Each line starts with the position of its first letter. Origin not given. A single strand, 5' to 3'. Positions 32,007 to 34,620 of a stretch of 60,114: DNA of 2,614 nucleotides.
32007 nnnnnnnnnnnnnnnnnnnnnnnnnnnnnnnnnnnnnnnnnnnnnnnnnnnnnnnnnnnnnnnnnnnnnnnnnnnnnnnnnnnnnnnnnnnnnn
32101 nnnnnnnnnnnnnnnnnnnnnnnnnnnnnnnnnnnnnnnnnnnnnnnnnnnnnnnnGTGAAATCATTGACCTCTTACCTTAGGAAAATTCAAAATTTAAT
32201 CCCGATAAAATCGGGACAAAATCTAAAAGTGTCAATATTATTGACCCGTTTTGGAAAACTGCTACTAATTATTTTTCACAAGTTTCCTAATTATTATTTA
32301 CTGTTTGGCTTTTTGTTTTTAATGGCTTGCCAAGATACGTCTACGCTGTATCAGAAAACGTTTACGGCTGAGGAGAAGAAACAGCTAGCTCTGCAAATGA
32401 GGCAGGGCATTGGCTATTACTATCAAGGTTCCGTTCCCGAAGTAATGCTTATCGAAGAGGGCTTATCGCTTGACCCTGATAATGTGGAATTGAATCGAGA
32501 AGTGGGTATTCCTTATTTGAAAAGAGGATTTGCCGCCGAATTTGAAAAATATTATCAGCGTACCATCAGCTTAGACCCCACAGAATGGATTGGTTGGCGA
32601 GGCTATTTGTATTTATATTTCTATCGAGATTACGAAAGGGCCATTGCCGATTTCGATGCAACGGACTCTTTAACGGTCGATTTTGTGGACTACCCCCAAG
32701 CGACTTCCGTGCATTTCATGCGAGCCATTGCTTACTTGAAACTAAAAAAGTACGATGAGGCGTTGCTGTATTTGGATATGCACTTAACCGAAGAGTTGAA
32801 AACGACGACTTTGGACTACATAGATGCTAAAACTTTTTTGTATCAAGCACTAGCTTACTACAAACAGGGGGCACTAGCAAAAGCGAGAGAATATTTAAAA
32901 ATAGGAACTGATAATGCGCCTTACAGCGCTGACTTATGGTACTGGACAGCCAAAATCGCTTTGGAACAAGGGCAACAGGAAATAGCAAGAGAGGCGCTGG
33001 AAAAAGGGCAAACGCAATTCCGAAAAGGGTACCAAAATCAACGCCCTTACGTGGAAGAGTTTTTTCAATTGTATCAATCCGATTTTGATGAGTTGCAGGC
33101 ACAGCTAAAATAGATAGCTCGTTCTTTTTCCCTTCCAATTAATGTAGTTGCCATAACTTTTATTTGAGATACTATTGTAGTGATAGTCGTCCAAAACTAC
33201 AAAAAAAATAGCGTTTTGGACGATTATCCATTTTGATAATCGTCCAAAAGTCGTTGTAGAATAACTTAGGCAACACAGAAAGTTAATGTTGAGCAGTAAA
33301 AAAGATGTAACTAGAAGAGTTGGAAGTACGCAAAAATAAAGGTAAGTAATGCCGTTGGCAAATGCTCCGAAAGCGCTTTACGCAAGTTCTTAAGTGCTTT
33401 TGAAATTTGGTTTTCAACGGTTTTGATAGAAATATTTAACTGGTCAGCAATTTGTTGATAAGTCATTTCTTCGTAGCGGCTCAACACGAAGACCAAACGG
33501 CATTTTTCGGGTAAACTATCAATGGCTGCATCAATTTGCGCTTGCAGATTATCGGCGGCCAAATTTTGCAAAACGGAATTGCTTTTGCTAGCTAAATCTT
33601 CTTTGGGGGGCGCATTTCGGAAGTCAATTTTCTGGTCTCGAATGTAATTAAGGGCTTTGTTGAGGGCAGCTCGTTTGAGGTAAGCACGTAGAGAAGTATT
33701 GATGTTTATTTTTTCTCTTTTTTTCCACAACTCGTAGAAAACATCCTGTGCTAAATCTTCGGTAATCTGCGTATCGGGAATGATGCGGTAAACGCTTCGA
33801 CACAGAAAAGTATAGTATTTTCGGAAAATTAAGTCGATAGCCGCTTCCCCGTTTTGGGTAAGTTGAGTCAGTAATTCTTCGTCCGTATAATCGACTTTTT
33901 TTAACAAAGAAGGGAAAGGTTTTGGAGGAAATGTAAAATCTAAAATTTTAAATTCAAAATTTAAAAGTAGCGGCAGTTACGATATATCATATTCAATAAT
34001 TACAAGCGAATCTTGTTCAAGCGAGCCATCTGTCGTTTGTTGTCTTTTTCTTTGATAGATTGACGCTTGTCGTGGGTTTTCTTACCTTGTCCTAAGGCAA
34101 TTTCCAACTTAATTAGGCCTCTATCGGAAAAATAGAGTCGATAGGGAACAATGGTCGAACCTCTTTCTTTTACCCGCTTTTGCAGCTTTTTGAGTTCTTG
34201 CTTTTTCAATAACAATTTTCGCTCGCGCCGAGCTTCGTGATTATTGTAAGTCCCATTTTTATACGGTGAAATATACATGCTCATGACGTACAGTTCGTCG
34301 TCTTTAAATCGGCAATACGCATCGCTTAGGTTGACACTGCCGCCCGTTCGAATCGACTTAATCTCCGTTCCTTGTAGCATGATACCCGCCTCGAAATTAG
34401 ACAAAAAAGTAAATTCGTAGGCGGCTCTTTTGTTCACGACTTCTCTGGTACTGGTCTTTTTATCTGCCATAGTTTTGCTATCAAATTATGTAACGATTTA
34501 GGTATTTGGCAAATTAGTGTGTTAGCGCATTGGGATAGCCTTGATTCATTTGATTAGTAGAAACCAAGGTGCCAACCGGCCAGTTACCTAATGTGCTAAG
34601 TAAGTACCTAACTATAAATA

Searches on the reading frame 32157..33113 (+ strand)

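Call 50: search_protein_families(library=pfam, proteins=[window:32157-33113:+])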
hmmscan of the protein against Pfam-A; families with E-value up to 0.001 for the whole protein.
window:32157-33113:+ (318 aa): 10 families
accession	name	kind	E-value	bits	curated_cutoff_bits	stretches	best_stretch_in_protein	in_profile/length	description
PF13432.12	TPR_16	-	6.2e-11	43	32.7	1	230-283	3-56/65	Tetratricopeptide repeat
PF13431.12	TPR_17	-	1.9e-09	37.5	24.4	0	253-279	8-34/34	Tetratricopeptide repeat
PF07719.23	TPR_2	-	2.3e-09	37.1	27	0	185-206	3-24/34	Tetratricopeptide repeat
PF13428.12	TPR_14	-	1.5e-07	31.8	23.5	0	228-266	5-43/44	Tetratricopeptide repeat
PF00515.34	TPR_1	-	1.3e-06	28.4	27.8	0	185-208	3-26/34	Tetratricopeptide repeat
PF14559.12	TPR_19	-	8.3e-06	26.5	25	0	235-288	2-55/68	Tetratricopeptide repeat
PF12895.13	ANAPC3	-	9.5e-06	26.2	27.2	0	226-283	26-81/82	Anaphase-promoting complex, cyclosome, subunit 3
PF14853.12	Fis1_TPR_C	-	5.1e-05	23.8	25.3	0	187-213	5-31/53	Fis1 C-terminal tetratricopeptide repeat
PF13174.12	TPR_6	-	0.00069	20.5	26.3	0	227-248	3-24/33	Tetratricopeptide repeat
PF13181.12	TPR_8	-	0.00077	19.9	25.7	0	185-206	3-24/34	Tetratricopeptide repeat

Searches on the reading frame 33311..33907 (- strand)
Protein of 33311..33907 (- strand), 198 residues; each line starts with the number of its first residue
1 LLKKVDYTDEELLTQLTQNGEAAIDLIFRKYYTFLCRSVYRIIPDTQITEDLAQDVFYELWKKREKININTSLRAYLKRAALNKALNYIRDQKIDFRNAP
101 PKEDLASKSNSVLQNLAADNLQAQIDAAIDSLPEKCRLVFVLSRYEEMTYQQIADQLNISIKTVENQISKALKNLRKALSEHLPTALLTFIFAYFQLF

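Call 50: search_protein_families(library=pfam, proteins=[window:33311-33907:-])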
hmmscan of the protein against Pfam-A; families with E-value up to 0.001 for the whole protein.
window:33311-33907:- (198 aa): 6 families
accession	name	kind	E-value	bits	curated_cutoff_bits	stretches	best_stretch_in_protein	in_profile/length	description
PF08281.18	Sigma70_r4_2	-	4.2e-18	65.2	25.7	1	124-175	3-54/54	Sigma-70, region 4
PF04545.22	Sigma70_r4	-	1.7e-13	50.3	24.1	1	128-177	1-50/50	Sigma-70, region 4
PF04542.20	Sigma70_r2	-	3.1e-13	49.7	24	1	27-93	1-69/71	Sigma-70 region 2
PF13412.12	HTH_24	-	0.00019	21.3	21.9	0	139-171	9-41/48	Winged helix-turn-helix DNA-binding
PF22560.2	GMT-wHTH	-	0.00026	21.8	27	0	95-177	3-71/82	GMT-like wHTH domain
PF00196.25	GerE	-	0.00048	20.1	23.5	0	148-175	18-45/57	Bacterial regulatory proteins, luxR family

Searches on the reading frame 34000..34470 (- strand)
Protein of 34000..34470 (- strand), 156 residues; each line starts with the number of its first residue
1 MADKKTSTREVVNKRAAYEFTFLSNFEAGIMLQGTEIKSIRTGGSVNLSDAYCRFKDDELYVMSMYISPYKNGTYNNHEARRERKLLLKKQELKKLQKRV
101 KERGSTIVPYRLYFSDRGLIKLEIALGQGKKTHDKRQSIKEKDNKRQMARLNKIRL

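Call 50: search_protein_families(library=pfam, proteins=[window:34000-34470:-])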
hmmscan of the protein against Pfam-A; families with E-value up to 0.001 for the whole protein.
window:34000-34470:- (156 aa): 1 family
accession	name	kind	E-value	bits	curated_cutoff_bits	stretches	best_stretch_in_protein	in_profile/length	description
PF01668.23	SmpB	-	1.2e-54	184.6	27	1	12-152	3-141/143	SmpB protein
